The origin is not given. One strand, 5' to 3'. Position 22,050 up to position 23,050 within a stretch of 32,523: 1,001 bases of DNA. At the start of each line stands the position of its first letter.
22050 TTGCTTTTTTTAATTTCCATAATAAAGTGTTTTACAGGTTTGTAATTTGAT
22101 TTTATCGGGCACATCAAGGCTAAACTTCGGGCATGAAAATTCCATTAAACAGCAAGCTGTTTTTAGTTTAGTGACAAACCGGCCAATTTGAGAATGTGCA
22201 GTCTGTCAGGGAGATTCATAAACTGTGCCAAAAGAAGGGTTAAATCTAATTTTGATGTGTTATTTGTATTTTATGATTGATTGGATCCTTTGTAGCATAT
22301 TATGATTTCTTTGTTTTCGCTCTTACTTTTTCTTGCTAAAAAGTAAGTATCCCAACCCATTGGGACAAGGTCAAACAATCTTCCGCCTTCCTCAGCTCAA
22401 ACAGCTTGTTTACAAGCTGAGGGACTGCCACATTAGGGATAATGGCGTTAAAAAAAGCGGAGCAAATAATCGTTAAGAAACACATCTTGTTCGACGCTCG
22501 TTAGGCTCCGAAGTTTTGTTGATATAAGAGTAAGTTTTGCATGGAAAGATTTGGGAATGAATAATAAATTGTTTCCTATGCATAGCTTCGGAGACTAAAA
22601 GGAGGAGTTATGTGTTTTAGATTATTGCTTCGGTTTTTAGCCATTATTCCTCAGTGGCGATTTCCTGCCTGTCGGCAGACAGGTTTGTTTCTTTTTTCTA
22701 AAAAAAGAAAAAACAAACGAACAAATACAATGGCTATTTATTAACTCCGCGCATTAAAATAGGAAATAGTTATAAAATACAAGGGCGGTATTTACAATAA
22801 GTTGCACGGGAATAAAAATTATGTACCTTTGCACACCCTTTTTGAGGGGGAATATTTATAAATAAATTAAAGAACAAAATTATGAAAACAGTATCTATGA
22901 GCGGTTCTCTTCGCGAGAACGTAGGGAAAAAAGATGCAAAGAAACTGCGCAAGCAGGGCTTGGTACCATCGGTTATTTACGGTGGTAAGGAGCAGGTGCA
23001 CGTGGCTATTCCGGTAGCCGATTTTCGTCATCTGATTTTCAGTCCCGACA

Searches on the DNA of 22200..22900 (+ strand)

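Call 5: search_rna_families(source=window, start=22200, end=22900, threshold=evalue, max_evalue=10, show_alignments=3)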
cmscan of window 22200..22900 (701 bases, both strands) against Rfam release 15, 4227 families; matches with E-value up to 10: 10.
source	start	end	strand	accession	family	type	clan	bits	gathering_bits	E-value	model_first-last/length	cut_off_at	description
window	22635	22814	+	RF01589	plasmodium_snoR11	Gene; snRNA; snoRNA; HACA-box;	-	18.8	80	3.2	1-207/207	no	small nucleolar RNA snoR11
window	22614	22746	-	RF03546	Flavivirus-5UTR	Cis-reg;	CL00129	17.8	80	0.49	1-156/156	no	Flavivirus 5' UTR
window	22680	22718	-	RF03259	MIR1514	Gene; miRNA;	-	17.7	90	3.4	1-110/110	no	MIR1514 microRNA precursor family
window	22667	22820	-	RF01243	snR33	Gene; snRNA; snoRNA; HACA-box;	CL00027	15.6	45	3.2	1-183/183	no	Small nucleolar RNA snR33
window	22682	22727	-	RF03323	mir-3613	Gene; miRNA;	-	15.1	91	4.5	20-66/86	no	mir-3613 microRNA precursor family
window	22385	22428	-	RF03429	mir-4451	Gene; miRNA;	-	15.1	100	6.3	1-66/66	no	mir-4451 microRNA precursor family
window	22688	22710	+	RF01578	RUF1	Gene; sRNA;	-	14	70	5.5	89-111/264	no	Plasmodium RNA of unkown function RUF1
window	22685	22713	+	RF01761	wcaG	Cis-reg;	-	14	42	7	56-84/98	no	wcaG RNA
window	22528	22609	-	RF02181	ST7-AS2_1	Gene; lncRNA;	-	12.4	80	9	1-72/72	no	ST7 antisense RNA 2 conserved region 1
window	22447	22600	+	RF04178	BTnc005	Gene; sRNA;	-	11.9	174.8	5.1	1-205/205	no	Bacteroides sRNA BTnc005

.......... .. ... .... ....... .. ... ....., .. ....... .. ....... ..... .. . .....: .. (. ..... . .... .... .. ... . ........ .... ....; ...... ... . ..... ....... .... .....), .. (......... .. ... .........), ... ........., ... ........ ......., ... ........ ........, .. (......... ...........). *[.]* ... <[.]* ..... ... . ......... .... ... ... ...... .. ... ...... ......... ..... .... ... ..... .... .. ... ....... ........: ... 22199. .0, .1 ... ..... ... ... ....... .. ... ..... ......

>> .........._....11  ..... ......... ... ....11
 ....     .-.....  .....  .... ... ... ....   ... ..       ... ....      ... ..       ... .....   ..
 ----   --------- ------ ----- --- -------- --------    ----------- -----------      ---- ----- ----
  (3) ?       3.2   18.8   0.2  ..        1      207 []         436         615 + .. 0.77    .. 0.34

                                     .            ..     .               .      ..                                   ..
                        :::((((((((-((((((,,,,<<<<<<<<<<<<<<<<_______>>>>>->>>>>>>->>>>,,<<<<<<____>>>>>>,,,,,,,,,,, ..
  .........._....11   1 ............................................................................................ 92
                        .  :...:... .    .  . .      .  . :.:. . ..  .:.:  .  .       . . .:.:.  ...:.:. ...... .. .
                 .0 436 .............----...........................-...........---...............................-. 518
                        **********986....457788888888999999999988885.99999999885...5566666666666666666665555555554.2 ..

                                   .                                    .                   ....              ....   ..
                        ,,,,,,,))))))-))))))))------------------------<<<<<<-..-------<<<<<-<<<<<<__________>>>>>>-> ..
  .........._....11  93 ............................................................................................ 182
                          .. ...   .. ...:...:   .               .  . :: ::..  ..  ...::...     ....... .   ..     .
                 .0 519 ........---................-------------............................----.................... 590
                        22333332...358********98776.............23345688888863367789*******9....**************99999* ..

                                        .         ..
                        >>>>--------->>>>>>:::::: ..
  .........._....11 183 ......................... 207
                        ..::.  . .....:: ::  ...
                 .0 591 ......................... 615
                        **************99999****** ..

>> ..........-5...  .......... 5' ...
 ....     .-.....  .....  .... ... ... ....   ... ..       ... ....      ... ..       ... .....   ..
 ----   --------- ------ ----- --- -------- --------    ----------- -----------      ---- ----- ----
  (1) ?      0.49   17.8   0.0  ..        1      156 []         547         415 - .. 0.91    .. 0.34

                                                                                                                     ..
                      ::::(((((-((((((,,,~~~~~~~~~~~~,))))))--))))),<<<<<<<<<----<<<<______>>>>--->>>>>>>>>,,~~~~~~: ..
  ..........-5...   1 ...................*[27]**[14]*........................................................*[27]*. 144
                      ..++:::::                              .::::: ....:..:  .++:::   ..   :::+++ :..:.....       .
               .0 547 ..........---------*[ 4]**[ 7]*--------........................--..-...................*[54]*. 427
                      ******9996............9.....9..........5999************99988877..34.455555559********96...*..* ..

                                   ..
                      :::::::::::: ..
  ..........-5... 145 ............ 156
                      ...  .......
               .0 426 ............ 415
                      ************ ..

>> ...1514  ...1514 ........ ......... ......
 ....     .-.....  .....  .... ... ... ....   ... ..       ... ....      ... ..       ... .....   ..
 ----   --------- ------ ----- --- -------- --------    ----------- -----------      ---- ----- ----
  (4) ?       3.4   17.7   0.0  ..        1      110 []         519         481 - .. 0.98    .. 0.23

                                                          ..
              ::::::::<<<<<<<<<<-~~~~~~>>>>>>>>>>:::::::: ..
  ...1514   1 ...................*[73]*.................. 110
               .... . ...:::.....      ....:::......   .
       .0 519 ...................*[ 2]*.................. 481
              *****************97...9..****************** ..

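Call 46: search_dna_similar(query=window:22239-22771:+, collection=plasmids, mode=distant, max_evalue=0.01, max_rows=10)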
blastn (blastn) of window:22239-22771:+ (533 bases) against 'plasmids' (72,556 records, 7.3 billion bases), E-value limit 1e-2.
No match.

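Call 47: search_dna_similar(query=window:22239-22771:+, collection=phages, mode=distant, max_evalue=0.01, max_rows=10)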
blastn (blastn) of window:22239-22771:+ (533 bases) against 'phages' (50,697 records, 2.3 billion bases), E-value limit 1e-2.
No match.

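Call 53: search_rna_families(sources=[L088, L103], threshold=evalue, max_evalue=0.1)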
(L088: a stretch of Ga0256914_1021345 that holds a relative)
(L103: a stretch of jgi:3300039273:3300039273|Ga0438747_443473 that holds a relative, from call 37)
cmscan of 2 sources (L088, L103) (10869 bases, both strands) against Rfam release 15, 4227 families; matches with E-value up to 0.1: 0.
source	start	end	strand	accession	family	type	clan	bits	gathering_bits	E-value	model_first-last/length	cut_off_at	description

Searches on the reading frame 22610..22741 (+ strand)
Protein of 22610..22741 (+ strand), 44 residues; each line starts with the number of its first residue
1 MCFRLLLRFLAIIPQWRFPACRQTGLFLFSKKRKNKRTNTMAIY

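Call 35: find_homologous_proteins(query=window:22610-22741:+, max_evalue=10)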
Query window:22610-22741:+ (44 aa): 1 proteins with E <= 10 among 1 candidates.
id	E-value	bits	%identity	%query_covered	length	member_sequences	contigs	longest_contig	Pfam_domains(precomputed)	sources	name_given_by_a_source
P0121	8.5e-15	70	91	77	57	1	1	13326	-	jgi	jgi:hypothetical protein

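Call 37: find_encoding_contigs(protein=P0121, flank=7000, max_places=6)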
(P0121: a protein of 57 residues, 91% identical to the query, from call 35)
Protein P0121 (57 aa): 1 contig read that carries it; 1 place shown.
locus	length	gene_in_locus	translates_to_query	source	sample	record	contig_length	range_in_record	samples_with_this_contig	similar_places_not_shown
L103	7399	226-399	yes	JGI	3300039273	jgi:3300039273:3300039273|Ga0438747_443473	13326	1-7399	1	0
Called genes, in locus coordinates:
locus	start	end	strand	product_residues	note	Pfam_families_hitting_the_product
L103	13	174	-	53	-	-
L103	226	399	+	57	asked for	-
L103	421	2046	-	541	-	PF20154:LNT_N, PF00795:CN_hydrolase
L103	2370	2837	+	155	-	PF01467:CTP_transf_like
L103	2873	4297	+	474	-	PF00578:AhpC-TSA, PF08534:Redoxin, PF13098:Thioredoxin_2 (weak), PF13905:Thioredoxin_8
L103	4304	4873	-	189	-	PF25593:GldD_lipo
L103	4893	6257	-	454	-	PF01595:CNNM, PF00571:CBS, PF03471:CorC_HlyC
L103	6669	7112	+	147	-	-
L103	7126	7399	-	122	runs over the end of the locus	PF04342:DMT_6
